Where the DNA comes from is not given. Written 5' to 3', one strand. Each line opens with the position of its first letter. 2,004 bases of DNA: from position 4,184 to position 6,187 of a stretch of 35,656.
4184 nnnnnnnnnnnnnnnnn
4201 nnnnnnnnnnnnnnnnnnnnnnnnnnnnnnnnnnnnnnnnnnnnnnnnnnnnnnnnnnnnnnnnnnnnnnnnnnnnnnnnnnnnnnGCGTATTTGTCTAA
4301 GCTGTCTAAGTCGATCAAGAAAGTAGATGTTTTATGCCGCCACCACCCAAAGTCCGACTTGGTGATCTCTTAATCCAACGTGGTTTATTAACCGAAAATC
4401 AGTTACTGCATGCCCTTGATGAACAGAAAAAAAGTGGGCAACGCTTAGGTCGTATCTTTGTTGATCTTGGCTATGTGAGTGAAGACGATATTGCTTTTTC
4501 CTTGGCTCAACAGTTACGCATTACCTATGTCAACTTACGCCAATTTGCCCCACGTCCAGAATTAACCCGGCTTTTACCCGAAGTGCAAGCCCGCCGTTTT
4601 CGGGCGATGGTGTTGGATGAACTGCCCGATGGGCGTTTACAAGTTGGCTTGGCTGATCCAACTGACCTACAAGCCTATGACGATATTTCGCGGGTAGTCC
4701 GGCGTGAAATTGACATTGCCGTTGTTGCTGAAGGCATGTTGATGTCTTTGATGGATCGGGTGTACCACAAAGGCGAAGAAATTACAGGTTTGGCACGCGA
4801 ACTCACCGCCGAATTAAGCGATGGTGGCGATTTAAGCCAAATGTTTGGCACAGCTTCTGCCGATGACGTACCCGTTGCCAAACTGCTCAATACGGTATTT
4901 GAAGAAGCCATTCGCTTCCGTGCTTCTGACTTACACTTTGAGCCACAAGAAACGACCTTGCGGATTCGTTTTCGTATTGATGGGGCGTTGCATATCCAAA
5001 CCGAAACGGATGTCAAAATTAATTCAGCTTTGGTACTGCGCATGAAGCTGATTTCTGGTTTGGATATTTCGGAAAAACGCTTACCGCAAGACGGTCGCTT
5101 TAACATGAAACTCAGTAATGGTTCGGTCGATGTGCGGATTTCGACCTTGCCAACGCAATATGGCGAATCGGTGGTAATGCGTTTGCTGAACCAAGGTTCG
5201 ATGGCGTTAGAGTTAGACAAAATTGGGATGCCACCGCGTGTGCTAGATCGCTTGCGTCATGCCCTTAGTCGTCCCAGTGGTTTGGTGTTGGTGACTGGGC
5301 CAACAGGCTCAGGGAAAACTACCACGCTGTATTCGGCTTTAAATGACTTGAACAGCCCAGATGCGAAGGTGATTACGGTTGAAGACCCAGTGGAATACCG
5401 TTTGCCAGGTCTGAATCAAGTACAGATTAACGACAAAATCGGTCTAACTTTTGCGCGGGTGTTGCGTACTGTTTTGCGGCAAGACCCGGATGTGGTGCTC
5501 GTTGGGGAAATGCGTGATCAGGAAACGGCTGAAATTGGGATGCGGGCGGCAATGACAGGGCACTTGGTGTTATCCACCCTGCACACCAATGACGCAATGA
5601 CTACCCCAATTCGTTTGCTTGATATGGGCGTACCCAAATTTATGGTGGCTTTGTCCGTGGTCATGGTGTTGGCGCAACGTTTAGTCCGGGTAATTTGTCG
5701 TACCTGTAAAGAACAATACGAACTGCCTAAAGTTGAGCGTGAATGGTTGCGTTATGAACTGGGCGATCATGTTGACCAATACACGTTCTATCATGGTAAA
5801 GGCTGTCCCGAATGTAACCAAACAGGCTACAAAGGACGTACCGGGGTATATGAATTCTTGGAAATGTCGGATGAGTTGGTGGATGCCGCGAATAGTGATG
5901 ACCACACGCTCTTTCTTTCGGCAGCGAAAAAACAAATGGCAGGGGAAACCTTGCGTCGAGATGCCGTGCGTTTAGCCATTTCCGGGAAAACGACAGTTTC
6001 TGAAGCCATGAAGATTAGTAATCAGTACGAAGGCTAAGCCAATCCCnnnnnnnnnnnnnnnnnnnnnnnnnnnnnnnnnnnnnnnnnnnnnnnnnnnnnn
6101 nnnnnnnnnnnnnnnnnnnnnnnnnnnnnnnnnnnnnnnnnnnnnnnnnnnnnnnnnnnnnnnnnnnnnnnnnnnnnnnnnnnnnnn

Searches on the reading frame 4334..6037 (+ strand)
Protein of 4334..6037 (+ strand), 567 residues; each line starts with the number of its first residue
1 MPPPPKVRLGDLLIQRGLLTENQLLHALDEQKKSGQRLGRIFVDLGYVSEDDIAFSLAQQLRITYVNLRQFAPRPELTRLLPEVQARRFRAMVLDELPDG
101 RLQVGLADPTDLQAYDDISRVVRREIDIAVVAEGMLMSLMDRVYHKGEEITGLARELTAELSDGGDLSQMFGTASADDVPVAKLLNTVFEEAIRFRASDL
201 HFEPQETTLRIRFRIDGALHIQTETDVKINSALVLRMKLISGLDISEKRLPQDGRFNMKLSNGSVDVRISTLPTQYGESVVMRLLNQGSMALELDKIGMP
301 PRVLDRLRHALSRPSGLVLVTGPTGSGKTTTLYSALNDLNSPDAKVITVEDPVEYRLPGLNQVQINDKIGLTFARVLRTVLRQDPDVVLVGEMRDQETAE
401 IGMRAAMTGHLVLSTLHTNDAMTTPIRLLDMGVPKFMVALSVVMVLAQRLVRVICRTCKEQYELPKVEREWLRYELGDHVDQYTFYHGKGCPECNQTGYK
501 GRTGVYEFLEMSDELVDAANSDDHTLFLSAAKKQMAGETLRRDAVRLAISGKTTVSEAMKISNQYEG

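Call 29: search_protein_families(library=pfam, proteins=[window:4334-6037:+], max_evalue=0.001)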
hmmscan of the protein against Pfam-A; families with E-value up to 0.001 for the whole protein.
window:4334-6037:+ (567 aa): 5 families
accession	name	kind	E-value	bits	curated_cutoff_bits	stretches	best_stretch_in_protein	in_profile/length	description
PF00437.27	T2SSE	-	9.2e-134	446.2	24.9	1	176-559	3-369/370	Type II/IV secretion system protein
PF05157.20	MshEN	-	2.5e-14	53.4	23.1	1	62-148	2-88/90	MshEN domain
PF13191.12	AAA_16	-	5.6e-06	27.4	32.6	1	304-402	9-103/167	AAA ATPase domain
PF25199.1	nSTAND_NTPase5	-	1.6e-05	25.2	34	1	305-357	30-84/145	Novel STAND NTPase 5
PF13401.12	AAA_22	-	0.00021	22.1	27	0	315-354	5-44/130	AAA domain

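Call 33: find_encoding_contigs(protein=window:4334-6037:+, flank=10000, max_places=10)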
Protein window:4334-6037:+ (567 aa): 12 contigs read that carry it; 10 places shown.
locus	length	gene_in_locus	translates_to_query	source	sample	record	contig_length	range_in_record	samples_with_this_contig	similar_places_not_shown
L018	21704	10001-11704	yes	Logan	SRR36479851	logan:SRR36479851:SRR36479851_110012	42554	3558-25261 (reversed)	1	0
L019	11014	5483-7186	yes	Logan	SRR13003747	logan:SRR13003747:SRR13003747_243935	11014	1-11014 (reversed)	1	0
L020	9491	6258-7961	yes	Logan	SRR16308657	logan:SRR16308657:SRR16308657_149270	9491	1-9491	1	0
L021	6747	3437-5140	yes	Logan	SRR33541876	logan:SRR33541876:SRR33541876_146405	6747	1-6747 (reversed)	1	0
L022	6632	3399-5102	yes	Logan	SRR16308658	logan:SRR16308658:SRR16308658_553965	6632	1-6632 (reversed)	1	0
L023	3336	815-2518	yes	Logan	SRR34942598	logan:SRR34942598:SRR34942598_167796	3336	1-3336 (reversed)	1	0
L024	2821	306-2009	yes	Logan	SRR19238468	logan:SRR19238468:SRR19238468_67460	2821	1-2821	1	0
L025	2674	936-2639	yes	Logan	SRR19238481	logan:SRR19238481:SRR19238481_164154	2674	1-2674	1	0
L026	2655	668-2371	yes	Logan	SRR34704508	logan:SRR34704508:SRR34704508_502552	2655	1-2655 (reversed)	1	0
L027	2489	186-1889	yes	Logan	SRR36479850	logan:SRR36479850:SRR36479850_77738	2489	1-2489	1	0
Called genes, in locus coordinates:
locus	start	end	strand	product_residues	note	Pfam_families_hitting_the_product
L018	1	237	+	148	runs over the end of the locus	-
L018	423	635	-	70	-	-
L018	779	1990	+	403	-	PF07690:MFS_1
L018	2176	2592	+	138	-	PF01575:MaoC_dehydratas, PF13452:FAS1_DH_region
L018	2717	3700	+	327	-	-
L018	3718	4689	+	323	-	-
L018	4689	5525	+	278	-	-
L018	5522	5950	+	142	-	-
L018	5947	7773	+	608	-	PF07660:STN, PF07655:Secretin_N_2, PF00263:Secretin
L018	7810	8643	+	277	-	PF13191:AAA_16, PF13401:AAA_22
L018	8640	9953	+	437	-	PF12895:ANAPC3 (faint), PF00515:TPR_1 (faint), PF03704:BTAD (faint), PF07719:TPR_2 (faint), PF13429:TPR_15 (weak), PF14559:TPR_19, PF13432:TPR_16 (weak), PF14559:TPR_19 (weak), +7 more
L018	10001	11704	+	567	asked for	PF13191:AAA_16 (faint), PF05157:MshEN, PF00437:T2SSE, PF25199:nSTAND_NTPase5 (faint)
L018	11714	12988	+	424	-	PF28597:T2SSF_N, PF00482:T2SSF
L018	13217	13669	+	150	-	PF07963:N_methyl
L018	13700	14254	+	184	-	PF07963:N_methyl (weak)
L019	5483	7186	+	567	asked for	PF13191:AAA_16 (faint), PF05157:MshEN, PF00437:T2SSE, PF25199:nSTAND_NTPase5 (faint)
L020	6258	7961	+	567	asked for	PF13191:AAA_16 (faint), PF05157:MshEN, PF00437:T2SSE, PF25199:nSTAND_NTPase5 (faint)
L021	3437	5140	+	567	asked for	PF13191:AAA_16 (faint), PF05157:MshEN, PF00437:T2SSE, PF25199:nSTAND_NTPase5 (faint)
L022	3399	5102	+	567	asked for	PF13191:AAA_16 (faint), PF05157:MshEN, PF00437:T2SSE, PF25199:nSTAND_NTPase5 (faint)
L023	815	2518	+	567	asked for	PF13191:AAA_16 (faint), PF05157:MshEN, PF00437:T2SSE, PF25199:nSTAND_NTPase5 (faint)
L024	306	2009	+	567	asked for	PF13191:AAA_16 (faint), PF05157:MshEN, PF00437:T2SSE, PF25199:nSTAND_NTPase5 (faint)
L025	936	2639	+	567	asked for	PF13191:AAA_16 (faint), PF05157:MshEN, PF00437:T2SSE, PF25199:nSTAND_NTPase5 (faint)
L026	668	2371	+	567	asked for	PF13191:AAA_16 (faint), PF05157:MshEN, PF00437:T2SSE, PF25199:nSTAND_NTPase5 (faint)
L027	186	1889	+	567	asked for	PF13191:AAA_16 (faint), PF05157:MshEN, PF00437:T2SSE, PF25199:nSTAND_NTPase5 (faint)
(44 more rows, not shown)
